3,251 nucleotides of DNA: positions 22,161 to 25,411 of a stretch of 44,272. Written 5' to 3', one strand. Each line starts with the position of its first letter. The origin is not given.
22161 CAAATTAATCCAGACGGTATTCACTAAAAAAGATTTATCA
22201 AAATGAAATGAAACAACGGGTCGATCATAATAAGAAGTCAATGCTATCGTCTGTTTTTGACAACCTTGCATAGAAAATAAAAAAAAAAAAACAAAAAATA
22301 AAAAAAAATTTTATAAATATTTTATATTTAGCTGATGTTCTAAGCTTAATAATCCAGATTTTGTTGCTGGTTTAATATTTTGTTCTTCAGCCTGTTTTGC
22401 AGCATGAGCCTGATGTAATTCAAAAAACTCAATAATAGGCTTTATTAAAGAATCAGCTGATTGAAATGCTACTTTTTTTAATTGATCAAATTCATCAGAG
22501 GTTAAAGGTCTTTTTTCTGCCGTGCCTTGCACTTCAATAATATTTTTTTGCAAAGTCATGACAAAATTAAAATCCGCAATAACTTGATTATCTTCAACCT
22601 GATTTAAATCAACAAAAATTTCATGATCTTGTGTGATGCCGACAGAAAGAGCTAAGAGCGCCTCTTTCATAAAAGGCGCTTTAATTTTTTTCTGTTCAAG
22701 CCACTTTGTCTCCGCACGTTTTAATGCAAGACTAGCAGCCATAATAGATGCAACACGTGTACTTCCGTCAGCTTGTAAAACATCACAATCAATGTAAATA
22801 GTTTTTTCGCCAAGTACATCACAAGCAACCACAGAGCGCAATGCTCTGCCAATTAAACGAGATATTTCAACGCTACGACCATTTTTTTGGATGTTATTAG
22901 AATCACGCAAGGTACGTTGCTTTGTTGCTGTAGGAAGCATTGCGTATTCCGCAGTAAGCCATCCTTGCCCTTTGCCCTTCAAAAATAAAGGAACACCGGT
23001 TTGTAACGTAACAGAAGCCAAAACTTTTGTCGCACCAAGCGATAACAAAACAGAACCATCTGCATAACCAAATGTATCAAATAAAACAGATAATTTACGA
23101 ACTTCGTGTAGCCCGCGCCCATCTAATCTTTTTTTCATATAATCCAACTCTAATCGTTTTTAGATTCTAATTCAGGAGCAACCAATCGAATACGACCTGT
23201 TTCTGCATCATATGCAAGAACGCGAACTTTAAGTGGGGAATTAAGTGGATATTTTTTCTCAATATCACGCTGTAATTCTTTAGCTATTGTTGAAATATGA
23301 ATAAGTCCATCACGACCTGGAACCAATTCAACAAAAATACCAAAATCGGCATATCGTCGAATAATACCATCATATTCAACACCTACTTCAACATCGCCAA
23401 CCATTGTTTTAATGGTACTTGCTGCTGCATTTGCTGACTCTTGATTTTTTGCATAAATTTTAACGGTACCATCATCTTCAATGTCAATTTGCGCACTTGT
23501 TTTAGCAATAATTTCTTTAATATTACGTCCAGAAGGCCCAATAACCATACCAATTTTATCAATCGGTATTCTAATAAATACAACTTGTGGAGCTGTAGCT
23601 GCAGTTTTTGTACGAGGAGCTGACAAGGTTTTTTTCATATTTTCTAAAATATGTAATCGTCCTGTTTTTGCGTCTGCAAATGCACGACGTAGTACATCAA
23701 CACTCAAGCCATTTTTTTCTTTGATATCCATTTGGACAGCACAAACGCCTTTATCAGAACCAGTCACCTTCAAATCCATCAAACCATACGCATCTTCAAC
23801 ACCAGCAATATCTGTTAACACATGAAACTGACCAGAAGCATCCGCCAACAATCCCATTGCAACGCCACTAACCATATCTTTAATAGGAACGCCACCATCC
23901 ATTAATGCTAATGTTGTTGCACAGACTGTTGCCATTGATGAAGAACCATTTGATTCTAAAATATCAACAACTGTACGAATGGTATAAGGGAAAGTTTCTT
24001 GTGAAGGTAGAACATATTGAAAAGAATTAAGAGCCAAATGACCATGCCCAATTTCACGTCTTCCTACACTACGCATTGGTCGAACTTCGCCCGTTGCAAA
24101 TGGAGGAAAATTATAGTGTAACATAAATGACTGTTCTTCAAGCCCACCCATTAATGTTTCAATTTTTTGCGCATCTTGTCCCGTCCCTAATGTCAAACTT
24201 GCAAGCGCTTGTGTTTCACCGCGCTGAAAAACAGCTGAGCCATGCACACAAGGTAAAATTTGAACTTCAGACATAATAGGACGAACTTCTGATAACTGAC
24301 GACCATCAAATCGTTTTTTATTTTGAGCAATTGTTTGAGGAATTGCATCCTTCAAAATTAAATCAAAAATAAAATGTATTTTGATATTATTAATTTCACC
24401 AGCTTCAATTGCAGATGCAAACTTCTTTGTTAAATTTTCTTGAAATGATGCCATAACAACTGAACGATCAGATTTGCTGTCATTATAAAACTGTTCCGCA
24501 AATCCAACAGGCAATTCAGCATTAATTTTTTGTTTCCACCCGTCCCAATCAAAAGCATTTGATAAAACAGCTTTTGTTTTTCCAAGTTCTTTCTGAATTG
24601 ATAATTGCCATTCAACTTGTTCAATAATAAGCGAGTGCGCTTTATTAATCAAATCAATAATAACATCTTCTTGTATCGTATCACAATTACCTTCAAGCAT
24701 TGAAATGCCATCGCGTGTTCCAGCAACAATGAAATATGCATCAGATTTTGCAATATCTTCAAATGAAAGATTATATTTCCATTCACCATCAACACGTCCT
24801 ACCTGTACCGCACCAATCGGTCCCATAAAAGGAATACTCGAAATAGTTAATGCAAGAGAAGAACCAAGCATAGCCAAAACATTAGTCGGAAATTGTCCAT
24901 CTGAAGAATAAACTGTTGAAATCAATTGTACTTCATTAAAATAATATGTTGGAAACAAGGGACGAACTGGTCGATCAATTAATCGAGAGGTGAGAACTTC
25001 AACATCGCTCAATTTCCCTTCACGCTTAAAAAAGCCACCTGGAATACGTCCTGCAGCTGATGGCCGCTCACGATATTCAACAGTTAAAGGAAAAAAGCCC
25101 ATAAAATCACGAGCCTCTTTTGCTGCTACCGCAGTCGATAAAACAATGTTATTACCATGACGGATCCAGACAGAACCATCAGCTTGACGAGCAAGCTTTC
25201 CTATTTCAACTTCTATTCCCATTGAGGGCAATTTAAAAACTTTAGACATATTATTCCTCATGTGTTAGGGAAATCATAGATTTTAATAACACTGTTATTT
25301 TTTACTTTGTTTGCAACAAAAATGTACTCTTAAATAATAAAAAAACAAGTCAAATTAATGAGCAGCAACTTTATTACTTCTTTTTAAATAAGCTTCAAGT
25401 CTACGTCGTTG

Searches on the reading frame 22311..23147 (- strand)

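Call 15: search_protein_families(library=pfam, proteins=[window:22311-23147:-], max_evalue=0.001)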
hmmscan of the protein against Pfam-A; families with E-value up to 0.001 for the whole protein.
window:22311-23147:- (278 aa): 2 families
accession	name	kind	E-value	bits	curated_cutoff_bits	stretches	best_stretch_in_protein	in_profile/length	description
PF01138.27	RNase_PH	-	3.1e-28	99.2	25.5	1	15-145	1-127/130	3' exoribonuclease family, domain 1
PF03725.20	RNase_PH_C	-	2.5e-05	24.5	20.8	1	166-229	5-66/67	3' exoribonuclease family, domain 2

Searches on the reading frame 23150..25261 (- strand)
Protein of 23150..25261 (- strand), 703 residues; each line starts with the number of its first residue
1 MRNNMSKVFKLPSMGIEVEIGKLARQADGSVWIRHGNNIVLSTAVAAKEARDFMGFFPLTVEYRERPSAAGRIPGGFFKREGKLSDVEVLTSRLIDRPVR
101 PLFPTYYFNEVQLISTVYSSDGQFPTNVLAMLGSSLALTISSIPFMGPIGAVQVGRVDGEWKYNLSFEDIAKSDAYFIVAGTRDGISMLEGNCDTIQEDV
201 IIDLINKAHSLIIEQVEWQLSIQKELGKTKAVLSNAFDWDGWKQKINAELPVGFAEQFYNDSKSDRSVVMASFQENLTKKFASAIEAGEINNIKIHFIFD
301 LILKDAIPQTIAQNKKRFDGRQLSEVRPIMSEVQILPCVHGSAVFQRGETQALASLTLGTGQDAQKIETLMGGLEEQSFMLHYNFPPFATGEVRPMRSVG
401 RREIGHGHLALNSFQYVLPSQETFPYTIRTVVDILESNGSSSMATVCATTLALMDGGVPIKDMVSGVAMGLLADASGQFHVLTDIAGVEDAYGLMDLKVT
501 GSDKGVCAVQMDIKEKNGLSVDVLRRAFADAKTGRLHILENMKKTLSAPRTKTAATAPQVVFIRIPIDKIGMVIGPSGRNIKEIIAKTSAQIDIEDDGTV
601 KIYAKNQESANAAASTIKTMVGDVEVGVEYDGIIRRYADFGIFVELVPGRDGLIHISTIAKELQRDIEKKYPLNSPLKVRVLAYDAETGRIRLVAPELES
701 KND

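Call 15: search_protein_families(library=pfam, proteins=[window:23150-25261:-], max_evalue=0.001)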
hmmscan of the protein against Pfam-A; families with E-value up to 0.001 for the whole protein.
window:23150-25261:- (703 aa): 6 families
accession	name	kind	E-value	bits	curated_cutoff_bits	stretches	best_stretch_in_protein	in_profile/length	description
PF01138.27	RNase_PH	-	2e-50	171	25.5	2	16-144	5-130/130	3' exoribonuclease family, domain 1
PF00575.29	S1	-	4.1e-12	46.7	22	1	624-693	2-71/74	S1 RNA binding domain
PF03725.20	RNase_PH_C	-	4.8e-11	42.9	20.8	1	147-210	1-66/67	3' exoribonuclease family, domain 2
PF00013.35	KH_1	-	2e-10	40.7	21.5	1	562-617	3-64/66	KH domain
PF03726.19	PNPase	-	3.9e-05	24.5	24.6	1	245-322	5-81/81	Polyribonucleotide nucleotidyltransferase, RNA binding domain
PF22675.2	KH-I_KHDC4-BBP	-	0.00011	22.4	30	1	570-611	8-49/76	KHDC4/BBP-like, KH-domain type I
